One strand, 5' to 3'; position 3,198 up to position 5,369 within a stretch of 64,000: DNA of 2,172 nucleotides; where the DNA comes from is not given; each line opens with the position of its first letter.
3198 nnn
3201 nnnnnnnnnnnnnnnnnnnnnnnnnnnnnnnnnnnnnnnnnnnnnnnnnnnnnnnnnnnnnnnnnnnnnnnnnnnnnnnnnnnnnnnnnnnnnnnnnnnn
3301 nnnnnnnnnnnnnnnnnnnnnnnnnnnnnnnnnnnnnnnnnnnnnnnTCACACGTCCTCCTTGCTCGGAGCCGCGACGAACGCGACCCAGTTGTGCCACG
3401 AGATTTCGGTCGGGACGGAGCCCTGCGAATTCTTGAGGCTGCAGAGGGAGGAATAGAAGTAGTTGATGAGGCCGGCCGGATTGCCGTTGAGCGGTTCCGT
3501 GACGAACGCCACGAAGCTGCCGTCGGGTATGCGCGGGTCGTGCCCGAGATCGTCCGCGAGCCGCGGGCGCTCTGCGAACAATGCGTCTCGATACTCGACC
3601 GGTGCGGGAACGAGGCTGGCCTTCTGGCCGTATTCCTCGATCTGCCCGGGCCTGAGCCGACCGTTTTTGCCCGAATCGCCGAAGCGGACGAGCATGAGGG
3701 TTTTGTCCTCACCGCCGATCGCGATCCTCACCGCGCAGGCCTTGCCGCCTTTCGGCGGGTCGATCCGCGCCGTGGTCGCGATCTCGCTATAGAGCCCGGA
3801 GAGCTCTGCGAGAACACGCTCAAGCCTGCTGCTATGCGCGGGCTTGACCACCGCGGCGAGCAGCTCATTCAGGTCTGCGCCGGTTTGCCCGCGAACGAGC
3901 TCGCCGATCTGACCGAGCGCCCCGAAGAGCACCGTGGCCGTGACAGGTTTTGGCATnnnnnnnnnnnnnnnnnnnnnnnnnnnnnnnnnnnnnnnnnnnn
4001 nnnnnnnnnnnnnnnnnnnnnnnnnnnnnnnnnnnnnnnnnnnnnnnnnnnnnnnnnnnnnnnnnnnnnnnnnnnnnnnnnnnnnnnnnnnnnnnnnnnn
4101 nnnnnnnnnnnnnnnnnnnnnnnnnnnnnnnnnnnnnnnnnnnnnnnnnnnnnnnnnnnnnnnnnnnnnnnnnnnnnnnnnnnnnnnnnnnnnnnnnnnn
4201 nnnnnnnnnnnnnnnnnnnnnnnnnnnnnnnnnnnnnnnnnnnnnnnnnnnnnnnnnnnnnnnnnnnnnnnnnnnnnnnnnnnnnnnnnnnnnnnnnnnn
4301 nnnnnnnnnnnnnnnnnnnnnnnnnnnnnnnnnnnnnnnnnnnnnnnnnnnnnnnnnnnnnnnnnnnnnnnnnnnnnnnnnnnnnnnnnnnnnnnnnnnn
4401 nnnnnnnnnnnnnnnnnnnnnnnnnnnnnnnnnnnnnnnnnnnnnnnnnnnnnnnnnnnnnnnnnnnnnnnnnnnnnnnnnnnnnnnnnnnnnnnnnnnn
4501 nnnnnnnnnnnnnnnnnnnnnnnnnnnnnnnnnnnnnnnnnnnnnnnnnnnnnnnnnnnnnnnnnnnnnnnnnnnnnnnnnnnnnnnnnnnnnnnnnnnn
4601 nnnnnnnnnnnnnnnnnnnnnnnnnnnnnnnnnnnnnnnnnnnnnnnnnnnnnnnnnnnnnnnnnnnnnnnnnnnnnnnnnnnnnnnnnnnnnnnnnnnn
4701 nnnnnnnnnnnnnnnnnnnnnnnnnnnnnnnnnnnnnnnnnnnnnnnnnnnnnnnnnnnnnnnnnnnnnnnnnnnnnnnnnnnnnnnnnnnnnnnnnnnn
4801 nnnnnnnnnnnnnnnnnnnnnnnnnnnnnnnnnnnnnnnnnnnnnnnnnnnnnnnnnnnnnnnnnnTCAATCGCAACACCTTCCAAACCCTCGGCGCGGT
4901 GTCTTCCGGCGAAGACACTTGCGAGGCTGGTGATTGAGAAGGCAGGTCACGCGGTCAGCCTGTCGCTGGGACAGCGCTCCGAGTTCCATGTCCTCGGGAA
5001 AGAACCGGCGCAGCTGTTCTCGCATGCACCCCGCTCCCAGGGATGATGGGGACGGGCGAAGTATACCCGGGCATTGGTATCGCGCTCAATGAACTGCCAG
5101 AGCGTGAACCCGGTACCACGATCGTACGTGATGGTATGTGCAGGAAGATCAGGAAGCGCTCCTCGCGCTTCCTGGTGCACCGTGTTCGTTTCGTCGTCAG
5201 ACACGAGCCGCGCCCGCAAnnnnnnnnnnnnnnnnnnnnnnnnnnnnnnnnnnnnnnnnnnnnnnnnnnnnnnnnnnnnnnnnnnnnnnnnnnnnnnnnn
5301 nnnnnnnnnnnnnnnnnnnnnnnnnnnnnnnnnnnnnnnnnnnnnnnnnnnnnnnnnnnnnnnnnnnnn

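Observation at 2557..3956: Translationally coupled two-gene operon of unknown function with a membrane-hairpin effector-like second protein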

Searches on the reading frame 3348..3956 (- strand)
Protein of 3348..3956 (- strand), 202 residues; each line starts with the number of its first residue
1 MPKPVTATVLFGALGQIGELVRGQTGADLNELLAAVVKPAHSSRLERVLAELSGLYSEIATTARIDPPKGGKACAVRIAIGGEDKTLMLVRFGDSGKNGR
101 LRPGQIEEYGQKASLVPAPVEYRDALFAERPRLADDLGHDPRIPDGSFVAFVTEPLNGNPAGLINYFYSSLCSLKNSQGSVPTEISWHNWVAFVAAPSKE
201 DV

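Call 3: search_protein_families(library=pfam, proteins=[window:3348-3956:-], max_evalue=1)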
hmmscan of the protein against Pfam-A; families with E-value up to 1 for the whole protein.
window:3348-3956:- (202 aa): 0 families

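Call 4: search_protein_families(library=padloc, proteins=[window:3348-3956:-], max_evalue=1)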
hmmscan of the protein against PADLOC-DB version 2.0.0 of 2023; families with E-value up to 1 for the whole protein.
window:3348-3956:- (202 aa): 0 families

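Call 5: search_protein_families(library=ncbifam, proteins=[window:3348-3956:-], max_evalue=1)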
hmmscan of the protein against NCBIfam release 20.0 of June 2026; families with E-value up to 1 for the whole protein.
window:3348-3956:- (202 aa): 0 families

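Call 6: find_homologous_proteins(query=window:3348-3956:-)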
Query window:3348-3956:- (202 aa): 1 proteins with E <= 0.001 among 917 candidates.
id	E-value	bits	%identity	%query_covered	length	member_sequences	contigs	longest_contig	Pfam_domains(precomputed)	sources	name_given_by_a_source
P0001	1.7e-129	448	100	100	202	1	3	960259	-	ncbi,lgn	ncbi:MAG: hypothetical protein WDN10_03945 [bacterium]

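Call 12: find_encoding_contigs(protein=P0001, flank=10000, max_places=10)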
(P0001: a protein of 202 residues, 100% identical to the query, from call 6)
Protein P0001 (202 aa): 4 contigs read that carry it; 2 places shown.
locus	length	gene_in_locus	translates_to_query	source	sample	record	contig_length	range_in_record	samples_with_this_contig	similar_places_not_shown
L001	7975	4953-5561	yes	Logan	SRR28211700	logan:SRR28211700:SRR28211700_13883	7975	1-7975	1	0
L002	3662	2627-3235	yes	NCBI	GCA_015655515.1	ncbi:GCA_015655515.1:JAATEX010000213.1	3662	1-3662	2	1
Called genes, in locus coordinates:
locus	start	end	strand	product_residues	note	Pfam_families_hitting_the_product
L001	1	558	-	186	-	?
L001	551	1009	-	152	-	PF00828:Ribosomal_L27A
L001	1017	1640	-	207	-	PF00333:Ribosomal_S5, PF03719:Ribosomal_S5_C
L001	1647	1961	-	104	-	PF00861:Ribosomal_L18p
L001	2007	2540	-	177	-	PF00347:Ribosomal_L6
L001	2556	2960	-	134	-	PF00410:Ribosomal_S8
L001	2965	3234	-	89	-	PF00253:Ribosomal_S14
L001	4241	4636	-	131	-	-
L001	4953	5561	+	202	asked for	-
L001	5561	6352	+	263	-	-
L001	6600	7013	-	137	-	-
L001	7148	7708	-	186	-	PF00281:Ribosomal_L5, PF00673:Ribosomal_L5_C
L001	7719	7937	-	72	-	PF00467:KOW, PF17136:ribosomal_L24 (weak)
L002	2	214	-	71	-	?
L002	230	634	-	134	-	PF00410:Ribosomal_S8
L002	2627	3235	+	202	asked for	-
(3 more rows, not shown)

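Call 16: search_protein_families(library=phrogs, proteins=[window:3348-3956:-], max_evalue=1)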
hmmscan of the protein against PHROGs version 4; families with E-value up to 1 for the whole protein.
window:3348-3956:- (202 aa): 0 families

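Call 17: search_solved_structures(query=window:3348-3956:-, max_evalue=10)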
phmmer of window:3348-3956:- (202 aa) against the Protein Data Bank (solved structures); distinct sequences matched with E-value up to 10: 1.
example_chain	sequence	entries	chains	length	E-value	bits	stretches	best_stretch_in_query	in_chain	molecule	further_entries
6s5y_A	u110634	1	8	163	0.0062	20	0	127-156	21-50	Group B streptococcal R4 surface protein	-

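Call 27: predict_structure(protein=window:3348-3956:-)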
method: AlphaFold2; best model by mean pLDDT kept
length: 202 residues; sequences in the alignment: 1
mean_pLDDT: 35.6   pTM: 0.26
mean pLDDT of the five models: 35.6, 33.6, 33.1, 32.7, 32.1
residues with pLDDT >= 90: 0; 70-90: 0; 50-70: 0; < 50: 202
segments of 3 or more residues with pLDDT < 50: 1-202
pLDDT, mean of each block of 10 residues (from residue 1): 26 37 45 36 40 33 35 40 42 37 43 37 30 30 34 36 35 32 31 34 30
secondary structure, 60 per line:
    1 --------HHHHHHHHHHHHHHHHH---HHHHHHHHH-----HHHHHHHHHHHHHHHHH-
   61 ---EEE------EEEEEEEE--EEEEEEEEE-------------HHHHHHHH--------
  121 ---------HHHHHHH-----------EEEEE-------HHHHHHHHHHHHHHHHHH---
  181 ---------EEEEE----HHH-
elements in order: H9-25 H29-37 H43-59 E64-66 E73-80 E83-91 H105-112 H130-136 E148-152 H160-177 E190-194

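Call 35: search_dna_similar(query=window:3348-3956:-, collection=plasmids, mode=protein, max_evalue=10, max_rows=15)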
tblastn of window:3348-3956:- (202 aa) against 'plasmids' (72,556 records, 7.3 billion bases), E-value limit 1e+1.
Records with a match: 3; places in all: 3; records where one place covers at least 80% of the query: 0.
Best place of each record, by identity: <60% 3.
By first word of the organism name: Rhizobium 2; Sinorhizobium 1.
By predicted mobility (MOB-suite, as given by PLSDB): conjugative 3.
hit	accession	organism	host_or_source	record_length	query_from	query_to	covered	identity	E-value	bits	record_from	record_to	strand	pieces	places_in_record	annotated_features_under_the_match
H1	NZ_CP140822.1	Rhizobium johnstonii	Trifolium pratense,whole organism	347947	84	196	56%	28.1%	6e+0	35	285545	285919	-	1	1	ABC transporter substrate-binding protein | LLM class flavin-dependent oxidoreductase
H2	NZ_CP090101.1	Rhizobium leguminosarum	Trifolium pratense,Cell culture,Plant ...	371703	84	196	56%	28.1%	7e+0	35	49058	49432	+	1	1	ABC transporter substrate-binding protein | LLM class flavin-dependent oxidoreductase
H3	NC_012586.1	Sinorhizobium fredii NGR234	-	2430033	145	183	19%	38.5%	9e-1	38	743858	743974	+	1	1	record has no annotation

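Call 38: search_dna_similar(query=window:3348-3956:-, collection=phages, mode=protein, max_evalue=10, max_rows=15)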
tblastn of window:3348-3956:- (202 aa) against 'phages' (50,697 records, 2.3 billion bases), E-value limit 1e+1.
Records with a match: 3; places in all: 3; records where one place covers at least 80% of the query: 0.
Best place of each record, by identity: <60% 3.
By first word of the organism name: Salmonella 3.
By host as written in the record: Salmonella enterica subsp. enterica serovar Enteritidis 3.
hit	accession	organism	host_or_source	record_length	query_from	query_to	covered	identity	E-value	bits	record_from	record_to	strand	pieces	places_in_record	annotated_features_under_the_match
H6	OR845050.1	Salmonella phage S.Ent 1-35-3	Salmonella enterica subsp. enterica ...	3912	29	141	56%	26.2%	4e+0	34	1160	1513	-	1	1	record has no annotation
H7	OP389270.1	Salmonella phage MET_P1_001_43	Salmonella enterica subsp. enterica ...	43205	29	141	56%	26.2%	4e+0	34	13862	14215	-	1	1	putative DNA-binding protein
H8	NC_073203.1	Salmonella phage MET_P1_001_43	Salmonella enterica subsp. enterica ...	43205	29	141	56%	26.2%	4e+0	34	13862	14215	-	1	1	putative DNA-binding protein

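Call 42: find_related_loci(query=window:3351-3956:-, collection=viral_contigs, flank=8000)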
Query window:3351-3956:- (202 aa) in viral_contigs; peptide patterns used: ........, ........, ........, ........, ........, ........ (x = any residue, [..] = any of these).
8 stretches matched a pattern, but none encodes a relative of the query by tblastn (E <= 1e-3).

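Call 44: find_related_loci(query=window:3351-3956:-, collection=metagenome_contigs, flank=8000)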
Query window:3351-3956:- (202 aa) in metagenome_contigs; peptide patterns used: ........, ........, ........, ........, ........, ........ (x = any residue, [..] = any of these).
600 stretches matched a pattern, but none encodes a relative of the query by tblastn (E <= 1e-3).

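Call 75: fold_search(model_id=the predicted structure, library=pdb)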
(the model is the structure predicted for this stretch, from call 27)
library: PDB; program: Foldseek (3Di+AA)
matches with E <= 10: 360; with E <= 0.001: 0
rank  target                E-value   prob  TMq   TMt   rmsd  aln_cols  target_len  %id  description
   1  8owu_D                3.8e-01  0.25  0.15  0.24  12.5        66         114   15  The crystal structure of the polymorphic toxin PT7(Bc) D37A mutant and its cognate immunity PIM7(Bc) complex (released 2024-06-19)
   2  2oyz                  6.2e-01  0.44  0.14  0.29   5.3        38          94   13  Crystal structure of unknown function protein VPA0057 from Vibrio parahaemolyticus (targeted domain 2-94) (released 2007-03-20)
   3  4wwq_A                6.2e-01  0.14  0.16  0.26  13.7       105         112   10  Apo structure of the Grb7 SH2 domain (released 2015-09-23)
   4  4x6s_A                9.1e-01  0.13  0.16  0.28  12.9        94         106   11  Grb7 SH2 domain with phosphotyrosine mimetic inhibitor peptide (released 2015-09-23)
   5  8cx0_C                9.1e-01  0.03  0.10  0.11  17.4        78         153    9  Cryo-EM structure of human APOBEC3G/HIV-1 Vif/CBFbeta/ELOB/ELOC monomeric complex (released 2023-02-15)
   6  6gbs_B                9.7e-01  0.21  0.14  0.09   6.0        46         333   22  Crystal Structure of the C. themophilum Scavenger Decapping Enzyme DcpS apo form (released 2019-04-24)
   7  6trq_B                9.7e-01  0.14  0.15  0.10   8.5        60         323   13  S.c. Scavenger Decapping Enzyme DcpS in complex with the capped RNA dinucleotide m7G-GU (released 2020-07-22)
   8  3imo_D                9.7e-01  0.08  0.15  0.25  16.2       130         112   10  Structure from the mobile metagenome of Vibrio cholerae. Integron cassette protein VCH_CASS14 (released 2009-08-25)
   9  6anw_C                9.7e-01  0.07  0.14  0.24   8.6        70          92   10  Crystal structure of anti-CRISPR protein AcrF10 (released 2017-10-25)
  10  8owu_E                1.0e+00  0.20  0.14  0.24  10.4        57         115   18  The crystal structure of the polymorphic toxin PT7(Bc) D37A mutant and its cognate immunity PIM7(Bc) complex (released 2024-06-19)
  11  7eyp_A                1.1e+00  0.28  0.14  0.29   2.7        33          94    9  Crystal structure of Pseudomonas aeruginosa ppnP (released 2022-02-09)
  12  5tph_A                1.3e+00  0.11  0.15  0.24  12.2        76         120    9  Crystal structure of a de novo designed protein homodimer with curved beta-sheet (released 2017-01-25)
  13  7sa7_D                1.3e+00  0.06  0.16  0.14  17.1       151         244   16  Crystal structure of the apo SH2 domains of Syk (released 2021-10-13)
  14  4xz0                  1.3e+00  0.10  0.15  0.12  15.9       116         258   17  ZAP-70-tSH2:compound-A complex (released 2015-06-17)
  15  7bdu_A                1.4e+00  0.06  0.15  0.09  14.0        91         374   11  Crystal structure of a Hsp47-collagen peptide complex (released 2021-11-10)
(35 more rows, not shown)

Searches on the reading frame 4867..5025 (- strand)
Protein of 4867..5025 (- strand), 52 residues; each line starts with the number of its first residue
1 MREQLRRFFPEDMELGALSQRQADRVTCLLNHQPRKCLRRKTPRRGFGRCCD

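Call 92: search_protein_families(library=ncbifam, proteins=[window:4867-5025:-], max_evalue=0.1)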
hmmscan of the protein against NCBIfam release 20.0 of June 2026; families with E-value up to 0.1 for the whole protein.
window:4867-5025:- (52 aa): 1 family
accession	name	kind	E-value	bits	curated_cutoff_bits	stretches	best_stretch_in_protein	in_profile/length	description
NF033563.0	transpos_IS30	equivalog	0.00042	20.1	80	1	4-36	235-267/267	IS30 family transposase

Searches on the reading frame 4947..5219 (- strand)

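Call 3: search_protein_families(library=pfam, proteins=[window:4947-5219:-], max_evalue=1)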
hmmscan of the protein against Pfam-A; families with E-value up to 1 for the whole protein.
window:4947-5219:- (90 aa): 1 family
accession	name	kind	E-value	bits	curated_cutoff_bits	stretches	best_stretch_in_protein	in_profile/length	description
PF00665.32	rve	-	0.082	13.6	32.6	1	27-60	67-102/102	Integrase core domain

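Call 92: search_protein_families(library=ncbifam, proteins=[window:4947-5219:-], max_evalue=0.1)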
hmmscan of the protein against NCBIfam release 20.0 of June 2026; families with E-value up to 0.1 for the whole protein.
window:4947-5219:- (90 aa): 2 families
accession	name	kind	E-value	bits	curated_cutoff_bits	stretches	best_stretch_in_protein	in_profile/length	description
NF033563.0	transpos_IS30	equivalog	5.7e-15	55.7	80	1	6-69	166-232/267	IS30 family transposase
NF033577.2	transpos_IS481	equivalog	0.016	14.8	224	1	24-68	186-234/284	IS481 family transposase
